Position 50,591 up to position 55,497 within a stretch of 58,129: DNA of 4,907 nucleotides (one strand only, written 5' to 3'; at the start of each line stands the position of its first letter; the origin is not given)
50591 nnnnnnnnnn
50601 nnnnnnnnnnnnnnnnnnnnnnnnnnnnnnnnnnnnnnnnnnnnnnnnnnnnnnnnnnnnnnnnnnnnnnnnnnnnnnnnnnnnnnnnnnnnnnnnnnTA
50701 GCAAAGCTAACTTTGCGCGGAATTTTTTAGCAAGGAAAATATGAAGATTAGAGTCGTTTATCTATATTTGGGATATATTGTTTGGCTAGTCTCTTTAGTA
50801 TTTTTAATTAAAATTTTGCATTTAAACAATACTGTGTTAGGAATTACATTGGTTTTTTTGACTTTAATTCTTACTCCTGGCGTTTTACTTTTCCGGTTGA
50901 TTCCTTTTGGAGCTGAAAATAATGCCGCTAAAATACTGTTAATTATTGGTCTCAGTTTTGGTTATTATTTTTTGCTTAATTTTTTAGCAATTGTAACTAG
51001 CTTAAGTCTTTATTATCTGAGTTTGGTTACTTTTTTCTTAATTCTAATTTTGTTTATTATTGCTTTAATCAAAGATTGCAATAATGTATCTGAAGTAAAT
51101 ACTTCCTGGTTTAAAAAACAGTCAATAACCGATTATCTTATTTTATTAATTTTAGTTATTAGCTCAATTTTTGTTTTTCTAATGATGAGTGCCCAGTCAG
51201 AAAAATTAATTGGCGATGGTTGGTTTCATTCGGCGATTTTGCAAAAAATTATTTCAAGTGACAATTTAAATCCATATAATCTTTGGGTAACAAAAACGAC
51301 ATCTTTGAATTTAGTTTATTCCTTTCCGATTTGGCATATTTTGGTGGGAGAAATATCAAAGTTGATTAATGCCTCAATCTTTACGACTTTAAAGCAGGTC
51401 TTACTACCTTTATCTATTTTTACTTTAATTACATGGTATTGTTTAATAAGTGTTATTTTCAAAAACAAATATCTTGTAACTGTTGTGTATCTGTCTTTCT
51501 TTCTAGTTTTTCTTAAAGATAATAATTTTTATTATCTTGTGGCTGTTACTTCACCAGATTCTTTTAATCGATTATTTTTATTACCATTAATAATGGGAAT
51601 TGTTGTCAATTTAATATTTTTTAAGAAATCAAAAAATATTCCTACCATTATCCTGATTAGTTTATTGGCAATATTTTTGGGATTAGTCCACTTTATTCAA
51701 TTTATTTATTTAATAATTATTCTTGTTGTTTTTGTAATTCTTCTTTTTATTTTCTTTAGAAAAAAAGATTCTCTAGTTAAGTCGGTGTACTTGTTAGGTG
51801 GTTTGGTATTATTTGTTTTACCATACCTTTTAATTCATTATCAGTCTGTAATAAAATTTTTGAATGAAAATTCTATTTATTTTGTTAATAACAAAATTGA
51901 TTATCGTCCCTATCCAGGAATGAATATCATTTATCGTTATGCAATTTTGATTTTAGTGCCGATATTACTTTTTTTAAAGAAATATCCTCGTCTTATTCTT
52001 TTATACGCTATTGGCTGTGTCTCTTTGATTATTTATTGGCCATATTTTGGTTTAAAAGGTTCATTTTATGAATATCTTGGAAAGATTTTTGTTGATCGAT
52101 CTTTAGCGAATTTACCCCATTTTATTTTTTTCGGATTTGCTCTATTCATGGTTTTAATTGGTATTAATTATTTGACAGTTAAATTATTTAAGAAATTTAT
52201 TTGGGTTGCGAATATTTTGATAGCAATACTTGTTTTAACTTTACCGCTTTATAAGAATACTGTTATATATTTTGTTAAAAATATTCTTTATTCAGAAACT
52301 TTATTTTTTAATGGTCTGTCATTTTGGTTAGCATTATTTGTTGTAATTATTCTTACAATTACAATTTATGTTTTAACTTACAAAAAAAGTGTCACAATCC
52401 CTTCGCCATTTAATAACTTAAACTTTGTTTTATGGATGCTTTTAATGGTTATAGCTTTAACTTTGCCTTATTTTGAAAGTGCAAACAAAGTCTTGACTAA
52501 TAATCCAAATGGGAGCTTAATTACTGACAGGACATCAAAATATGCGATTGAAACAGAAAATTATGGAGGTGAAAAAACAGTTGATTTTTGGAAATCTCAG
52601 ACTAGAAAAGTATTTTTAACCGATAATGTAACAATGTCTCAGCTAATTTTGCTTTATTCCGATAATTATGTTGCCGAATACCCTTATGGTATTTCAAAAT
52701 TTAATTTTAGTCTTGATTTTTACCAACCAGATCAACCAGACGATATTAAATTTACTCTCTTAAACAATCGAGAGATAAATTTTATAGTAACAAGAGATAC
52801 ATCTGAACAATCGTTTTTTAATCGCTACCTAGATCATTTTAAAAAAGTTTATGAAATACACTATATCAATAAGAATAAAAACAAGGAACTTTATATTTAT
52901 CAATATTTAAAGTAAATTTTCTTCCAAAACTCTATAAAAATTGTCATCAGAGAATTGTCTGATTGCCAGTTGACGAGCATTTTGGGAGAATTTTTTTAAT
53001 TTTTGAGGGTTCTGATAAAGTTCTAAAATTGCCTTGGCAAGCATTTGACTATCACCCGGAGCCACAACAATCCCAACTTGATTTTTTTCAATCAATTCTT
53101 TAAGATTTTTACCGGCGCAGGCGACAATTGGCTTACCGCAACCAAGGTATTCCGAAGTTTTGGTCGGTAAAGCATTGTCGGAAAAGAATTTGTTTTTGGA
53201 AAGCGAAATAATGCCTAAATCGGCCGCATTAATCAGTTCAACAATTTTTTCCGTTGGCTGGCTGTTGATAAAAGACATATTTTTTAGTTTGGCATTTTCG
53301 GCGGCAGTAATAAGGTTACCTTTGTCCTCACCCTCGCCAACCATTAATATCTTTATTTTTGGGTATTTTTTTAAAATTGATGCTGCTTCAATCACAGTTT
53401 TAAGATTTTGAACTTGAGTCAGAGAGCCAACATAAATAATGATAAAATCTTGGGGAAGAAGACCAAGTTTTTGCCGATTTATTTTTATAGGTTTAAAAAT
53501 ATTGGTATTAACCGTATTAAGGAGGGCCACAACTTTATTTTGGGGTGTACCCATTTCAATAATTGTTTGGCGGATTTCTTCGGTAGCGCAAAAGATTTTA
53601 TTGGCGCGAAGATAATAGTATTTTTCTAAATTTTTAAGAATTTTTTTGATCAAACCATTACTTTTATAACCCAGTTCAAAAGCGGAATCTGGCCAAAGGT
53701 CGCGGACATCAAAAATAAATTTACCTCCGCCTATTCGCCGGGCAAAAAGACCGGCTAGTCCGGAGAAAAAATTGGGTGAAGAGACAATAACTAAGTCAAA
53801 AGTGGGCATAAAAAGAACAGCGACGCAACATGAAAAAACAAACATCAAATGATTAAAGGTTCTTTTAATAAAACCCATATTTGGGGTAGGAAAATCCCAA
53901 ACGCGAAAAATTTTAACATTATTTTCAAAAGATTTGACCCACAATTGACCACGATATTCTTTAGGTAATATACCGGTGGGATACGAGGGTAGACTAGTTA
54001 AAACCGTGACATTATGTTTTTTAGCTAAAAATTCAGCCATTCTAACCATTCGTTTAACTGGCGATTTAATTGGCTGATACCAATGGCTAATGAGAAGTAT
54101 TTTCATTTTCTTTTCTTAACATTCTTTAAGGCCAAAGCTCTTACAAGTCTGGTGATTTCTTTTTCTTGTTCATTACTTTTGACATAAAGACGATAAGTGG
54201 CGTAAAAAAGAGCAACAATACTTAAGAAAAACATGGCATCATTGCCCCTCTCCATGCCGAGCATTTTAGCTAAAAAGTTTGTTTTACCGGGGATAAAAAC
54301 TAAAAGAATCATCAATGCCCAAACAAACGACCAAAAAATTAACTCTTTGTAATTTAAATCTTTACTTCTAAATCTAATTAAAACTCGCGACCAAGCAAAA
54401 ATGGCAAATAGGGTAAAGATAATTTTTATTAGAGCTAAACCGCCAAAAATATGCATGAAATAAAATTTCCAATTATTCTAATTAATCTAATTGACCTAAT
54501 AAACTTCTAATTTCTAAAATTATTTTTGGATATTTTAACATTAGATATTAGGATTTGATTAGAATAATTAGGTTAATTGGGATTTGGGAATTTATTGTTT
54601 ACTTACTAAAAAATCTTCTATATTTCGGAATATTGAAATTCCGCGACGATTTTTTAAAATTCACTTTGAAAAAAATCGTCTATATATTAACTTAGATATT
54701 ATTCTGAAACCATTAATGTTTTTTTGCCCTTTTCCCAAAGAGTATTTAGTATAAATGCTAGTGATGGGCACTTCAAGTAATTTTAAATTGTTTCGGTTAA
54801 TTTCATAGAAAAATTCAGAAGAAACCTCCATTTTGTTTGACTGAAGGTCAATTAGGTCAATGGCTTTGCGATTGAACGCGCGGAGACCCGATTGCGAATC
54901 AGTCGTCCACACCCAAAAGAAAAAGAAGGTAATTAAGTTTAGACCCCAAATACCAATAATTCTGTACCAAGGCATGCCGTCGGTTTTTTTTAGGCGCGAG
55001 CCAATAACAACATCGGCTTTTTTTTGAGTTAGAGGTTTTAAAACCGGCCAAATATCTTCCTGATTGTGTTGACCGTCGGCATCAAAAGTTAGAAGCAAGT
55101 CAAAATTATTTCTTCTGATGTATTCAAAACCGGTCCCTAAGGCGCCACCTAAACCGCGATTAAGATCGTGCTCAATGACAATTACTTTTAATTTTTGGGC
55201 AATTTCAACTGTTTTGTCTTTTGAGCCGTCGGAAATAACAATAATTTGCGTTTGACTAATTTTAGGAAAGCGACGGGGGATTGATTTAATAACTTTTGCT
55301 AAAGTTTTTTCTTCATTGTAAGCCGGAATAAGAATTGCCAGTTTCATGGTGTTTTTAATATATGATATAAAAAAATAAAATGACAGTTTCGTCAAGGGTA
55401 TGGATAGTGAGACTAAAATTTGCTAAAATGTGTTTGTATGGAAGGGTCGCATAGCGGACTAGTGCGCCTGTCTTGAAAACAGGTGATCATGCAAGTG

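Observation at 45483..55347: Three-component-style extracytoplasmic glycosylation module: GT2 synthase, a small DUF2304-like membrane protein, GT-C-like enzymes, and a membrane-anchored transglutaminase-fold protein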

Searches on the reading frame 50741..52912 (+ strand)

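Call 4: search_protein_families(library=pfam, proteins=[window:50741-52912:+], max_evalue=0.01)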
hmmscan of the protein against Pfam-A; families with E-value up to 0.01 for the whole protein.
window:50741-52912:+ (724 aa): 0 families

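Call 5: search_protein_families(library=ncbifam, proteins=[window:50741-52912:+], max_evalue=0.01)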
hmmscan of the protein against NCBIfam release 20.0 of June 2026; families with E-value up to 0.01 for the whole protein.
window:50741-52912:+ (724 aa): 0 families

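Call 13: search_protein_families(library=pfam, proteins=[window:50741-52912:+], max_evalue=10)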
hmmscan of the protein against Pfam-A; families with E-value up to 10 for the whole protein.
window:50741-52912:+ (724 aa): 1 family
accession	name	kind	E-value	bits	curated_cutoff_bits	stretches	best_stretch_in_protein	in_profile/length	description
PF11992.13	TgpA_N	-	3.7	6.9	30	2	305-487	3-104/333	TgpA N-terminal domain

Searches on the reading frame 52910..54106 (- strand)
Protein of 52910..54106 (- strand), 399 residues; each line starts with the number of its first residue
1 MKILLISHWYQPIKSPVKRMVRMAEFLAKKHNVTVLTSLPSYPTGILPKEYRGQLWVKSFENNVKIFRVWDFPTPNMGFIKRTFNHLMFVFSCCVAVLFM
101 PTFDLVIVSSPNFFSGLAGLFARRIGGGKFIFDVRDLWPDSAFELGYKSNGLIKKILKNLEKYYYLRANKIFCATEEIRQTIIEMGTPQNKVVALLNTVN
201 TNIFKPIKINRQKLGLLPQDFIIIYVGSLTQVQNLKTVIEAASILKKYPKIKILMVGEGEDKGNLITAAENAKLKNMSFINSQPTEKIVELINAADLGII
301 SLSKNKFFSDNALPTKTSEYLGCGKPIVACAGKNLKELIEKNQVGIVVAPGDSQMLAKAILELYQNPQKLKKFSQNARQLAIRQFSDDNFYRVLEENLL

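Call 4: search_protein_families(library=pfam, proteins=[window:52910-54106:-], max_evalue=0.01)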
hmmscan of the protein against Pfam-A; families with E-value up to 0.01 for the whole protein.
window:52910-54106:- (399 aa): 6 families
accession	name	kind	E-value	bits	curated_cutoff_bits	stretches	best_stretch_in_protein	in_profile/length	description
PF00534.26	Glycos_transf_1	-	9.1e-31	107.1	26.4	1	208-379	3-171/172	Glycosyl transferases group 1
PF13692.12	Glyco_trans_1_4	-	2.8e-20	73.5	27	1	222-366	3-142/142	Glycosyl transferases group 1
PF13439.12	Glyco_transf_4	-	1.6e-09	38.5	28.5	1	20-202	8-169/170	Glycosyltransferase Family 4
PF13579.12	Glyco_trans_4_4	-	2.4e-09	38.2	29.7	1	21-197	8-157/158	Glycosyl transferase 4-like domain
PF13524.12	Glyco_trans_1_2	-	4.6e-06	27.1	25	1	246-386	10-134/144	Glycosyl transferase-like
PF02350.25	Epimerase_2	-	0.00072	19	30.6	1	170-297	125-262/347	UDP-N-acetylglucosamine 2-epimerase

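Call 5: search_protein_families(library=ncbifam, proteins=[window:52910-54106:-], max_evalue=0.01)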
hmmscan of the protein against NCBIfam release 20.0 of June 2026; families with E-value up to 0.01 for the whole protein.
window:52910-54106:- (399 aa): 31 families (the best 25 are shown)
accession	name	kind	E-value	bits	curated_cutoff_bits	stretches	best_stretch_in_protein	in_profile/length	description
NF007640.0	PRK10307.1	subfamily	1.3e-52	179.2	276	1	1-398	1-404/411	WcaI family glycosyltransferase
TIGR04063.1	stp3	hypoth_equivalog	6.4e-28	97.7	442.05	1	104-380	94-374/397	TIGR04063 family PEP-CTERM/XrtA system glycosyltransferase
TIGR03999.1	thiol_BshA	equivalog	1.4e-22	80.2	273.7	1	158-390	135-362/375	N-acetyl-alpha-D-glucosaminyl L-malate synthase BshA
TIGR04007.1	wcaI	equivalog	2.9e-21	75.6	800.45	1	1-391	1-398/407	colanic acid biosynthesis glycosyltransferase WcaI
TIGR03088.1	stp2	hypoth_equivalog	5.6e-19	68.4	409.05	1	185-389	155-361/374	TIGR03088 family PEP-CTERM/XrtA system glycosyltransferase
TIGR04157.1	glyco_rSAM_CFB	subfamily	1e-17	64.2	400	1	153-390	153-398/406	TIGR04157 family glycosyltransferase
NF047676.1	TeichurnBiosyTuaH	equivalog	2e-15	56.6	550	1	128-383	119-370/384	teichuronic acid biosynthesis protein TuaH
NF053787.1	GlcN_PG_synth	equivalog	2.4e-14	53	480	1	161-391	137-349/361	N-acetylglucosaminyl phosphatidylglycerol synthase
NF038298.1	EPS_HpsO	equivalog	3.3e-14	52.5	575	1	156-388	135-374/388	hormogonium polysaccharide biosynthesis glycosyltransferase HpsO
NF041876.1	EPS_EpsE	equivalog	9.6e-14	51.4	400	1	197-388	193-383/389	exopolysaccharide biosynthesis GT4 family glycosyltransferase EpsE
TIGR03449.1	mycothiol_MshA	equivalog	1e-13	51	462.5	1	173-386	171-388/406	D-inositol-3-phosphate glycosyltransferase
TIGR02149.1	glgA_Coryne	subfamily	1.7e-11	43.9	302.4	1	107-388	86-377/391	glycogen synthase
NF047880.1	glyco_SdgA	exception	3.5e-11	42.4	800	1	152-389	258-478/488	serine-aspartate repeat adhesin O-glycosyltransferase SdgA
NF046085.1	XrtY_assoc_Gly1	equivalog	1.5e-10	40.5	400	1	149-390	142-373/387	XrtY-associated glycosyltransferase XYAG1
NF050063.1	ProtGlycPglJ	equivalog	3e-09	36.6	500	1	144-385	121-350/363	N-acetylgalactosamine-N,N'-diacetylbacillosaminyl-diphospho-undecaprenol 4-alpha-N-acetylgalactosaminyltransferase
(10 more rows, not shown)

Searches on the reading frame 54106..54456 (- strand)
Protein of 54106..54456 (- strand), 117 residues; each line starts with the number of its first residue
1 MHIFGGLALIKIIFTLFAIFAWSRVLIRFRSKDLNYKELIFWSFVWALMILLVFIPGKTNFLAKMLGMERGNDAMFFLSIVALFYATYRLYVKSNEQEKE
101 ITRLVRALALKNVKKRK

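Call 4: search_protein_families(library=pfam, proteins=[window:54106-54456:-], max_evalue=0.01)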
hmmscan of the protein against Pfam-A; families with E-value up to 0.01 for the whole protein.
window:54106-54456:- (117 aa): 1 family
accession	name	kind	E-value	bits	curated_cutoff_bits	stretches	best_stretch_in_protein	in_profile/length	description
PF10066.14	DUF2304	-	3.7e-24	85.5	25.5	1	10-112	2-104/106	Uncharacterized conserved protein (DUF2304)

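Call 5: search_protein_families(library=ncbifam, proteins=[window:54106-54456:-], max_evalue=0.01)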
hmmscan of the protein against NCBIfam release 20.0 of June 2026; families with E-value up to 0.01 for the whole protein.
window:54106-54456:- (117 aa): 0 families

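Call 61: search_solved_structures(query=window:54106-54456:-, max_evalue=10)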
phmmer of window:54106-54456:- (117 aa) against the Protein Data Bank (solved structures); distinct sequences matched with E-value up to 10: 2.
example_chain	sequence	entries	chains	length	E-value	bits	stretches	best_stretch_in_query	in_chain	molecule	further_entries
5n47_A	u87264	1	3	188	0.53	13.8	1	21-101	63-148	Neutrophil gelatinase-associated lipocalin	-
8y85_A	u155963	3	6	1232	1.3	12.6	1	20-93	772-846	Anion exchange protein 3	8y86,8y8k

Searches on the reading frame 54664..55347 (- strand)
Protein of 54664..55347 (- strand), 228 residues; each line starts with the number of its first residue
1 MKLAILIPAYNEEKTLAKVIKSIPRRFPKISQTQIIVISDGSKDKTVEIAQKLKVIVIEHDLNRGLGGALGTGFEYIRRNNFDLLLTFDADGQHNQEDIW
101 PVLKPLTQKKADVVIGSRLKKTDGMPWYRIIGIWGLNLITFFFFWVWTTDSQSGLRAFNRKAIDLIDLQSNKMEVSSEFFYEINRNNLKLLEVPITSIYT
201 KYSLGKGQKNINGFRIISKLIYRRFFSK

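Call 4: search_protein_families(library=pfam, proteins=[window:54664-55347:-], max_evalue=0.01)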
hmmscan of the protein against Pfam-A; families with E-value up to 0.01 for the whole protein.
window:54664-55347:- (228 aa): 2 families
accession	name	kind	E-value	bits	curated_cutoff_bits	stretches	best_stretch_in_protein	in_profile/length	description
PF00535.33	Glycos_transf_2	-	1.8e-28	100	23.3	1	5-162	2-163/168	Glycosyl transferase family 2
PF13641.12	Glyco_tranf_2_3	-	2e-06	28.4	27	1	3-94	3-99/230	Glycosyltransferase like family 2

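Call 5: search_protein_families(library=ncbifam, proteins=[window:54664-55347:-], max_evalue=0.01)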
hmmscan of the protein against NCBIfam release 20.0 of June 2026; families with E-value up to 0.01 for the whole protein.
window:54664-55347:- (228 aa): 20 families
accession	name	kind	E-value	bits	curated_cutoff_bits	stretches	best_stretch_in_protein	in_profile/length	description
NF058614.1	PPMAGASynPpgS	equivalog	1.9e-42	145.2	370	1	5-224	4-223/226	polyprenyl-phospho-N-acetylgalactosaminyl synthase PpgS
TIGR04182.1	glyco_TIGR04182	equivalog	3.1e-27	95.7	325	1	3-216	2-210/293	S-layer glycoprotein N-glycosyltransferase AglJ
NF041391.1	DPhHxTase_Halo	equivalog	3.3e-14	52.4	375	1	9-196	3-182/213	dolichyl-phosphate hexose transferase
NF047588.1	GlcsyltransPgfSStrep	equivalog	1e-11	44.6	500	1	1-166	1-167/308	glycosyltransferase PgfS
NF007986.1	PRK10714.1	equivalog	2.1e-10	40.2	529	1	2-164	7-170/316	undecaprenyl-phosphate 4-deoxy-4-formamido-L-arabinose transferase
TIGR03937.1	PgaC_IcaA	equivalog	2.5e-10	39.9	422.3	1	3-106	47-150/407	poly-beta-1,6-N-acetyl-D-glucosamine synthase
TIGR04283.1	glyco_like_mftF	equivalog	2.6e-09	37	182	1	3-66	1-62/221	TIGR04283 family arsenosugar biosynthesis glycosyltransferase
NF041875.1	EPS_EpsD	equivalog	1.7e-07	31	370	1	3-126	1-126/325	exopolysaccharide biosynthesis glycosyltransferase EpsD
NF010496.0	PRK13915.1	equivalog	2e-07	30.4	262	1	2-60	32-91/307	glucosyl-3-phosphoglycerate synthase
NF007482.0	PRK10073.1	equivalog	9.3e-07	28.1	423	1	2-74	7-81/334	glycosyltransferase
NF041865.1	EpsU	equivalog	3.3e-06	26.3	700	1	2-93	40-134/394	exopolysaccharide biosynthesis GT2 family glycosyltransferase EpsU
TIGR03469.1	HpnB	hypoth_equivalog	4.8e-06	25.9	379.25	1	3-114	46-168/386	hopene-associated glycosyltransferase HpnB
TIGR01556.1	rhamnosyltran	subfamily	1.3e-05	24.5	200.55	1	16-135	10-128/281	rhamnosyltransferase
TIGR03965.1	mycofact_glyco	equivalog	2e-05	23.7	280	1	3-78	76-154/467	mycofactocin biosynthesis glycosyltransferase MftF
TIGR03111.1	glyc2_xrt_Gpos1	hypoth_equivalog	5.3e-05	22.2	363.95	1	3-55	51-103/439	TIGR03111 family XrtG-associated glycosyltransferase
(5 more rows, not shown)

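Call 60: search_solved_structures(query=window:54664-55347:-, max_evalue=0.001)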
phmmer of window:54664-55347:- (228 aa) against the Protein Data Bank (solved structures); distinct sequences matched with E-value up to 0.001: 12.
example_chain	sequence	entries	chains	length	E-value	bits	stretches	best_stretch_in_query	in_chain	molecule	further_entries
5mlz_A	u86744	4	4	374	3.4e-12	49.4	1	1-197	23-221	Dolichol monophosphate mannose synthase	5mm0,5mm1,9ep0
6p61_A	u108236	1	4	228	6.1e-08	35.5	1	3-97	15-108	Glycosyltransferase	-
9bhc_C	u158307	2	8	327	1.4e-07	34.3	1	2-125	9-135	Undecaprenyl-phosphate 4-deoxy-4-formamido-L-arabinose transferase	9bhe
9hwj_A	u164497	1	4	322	1.5e-07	34.2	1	2-164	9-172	Undecaprenyl-phosphate 4-deoxy-4-formamido-L-arabinose transferase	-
8vxh_A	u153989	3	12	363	1.8e-07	33.9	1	2-125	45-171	Undecaprenyl-phosphate 4-deoxy-4-formamido-L-arabinose transferase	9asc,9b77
5tze_C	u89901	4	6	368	3.8e-06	29.6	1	1-115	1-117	Glycosyl transferase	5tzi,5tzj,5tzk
5tz8_A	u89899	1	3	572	7.2e-06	28.7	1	1-115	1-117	Glycosyl transferase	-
5ekp_C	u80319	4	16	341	2.4e-05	27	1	2-128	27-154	Uncharacterized glycosyltransferase sll0501 | Glycosyltransferase sll0501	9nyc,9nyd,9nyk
5eke_A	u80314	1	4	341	2.4e-05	27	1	2-128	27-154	Uncharacterized glycosyltransferase sll0501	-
9nye_A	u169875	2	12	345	2.4e-05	27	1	2-128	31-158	Glycosyltransferase sll0501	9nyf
2z86_A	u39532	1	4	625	5.4e-05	25.8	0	3-56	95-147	Chondroitin synthase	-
2z87_A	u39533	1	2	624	5.4e-05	25.8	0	3-56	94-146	Chondroitin synthase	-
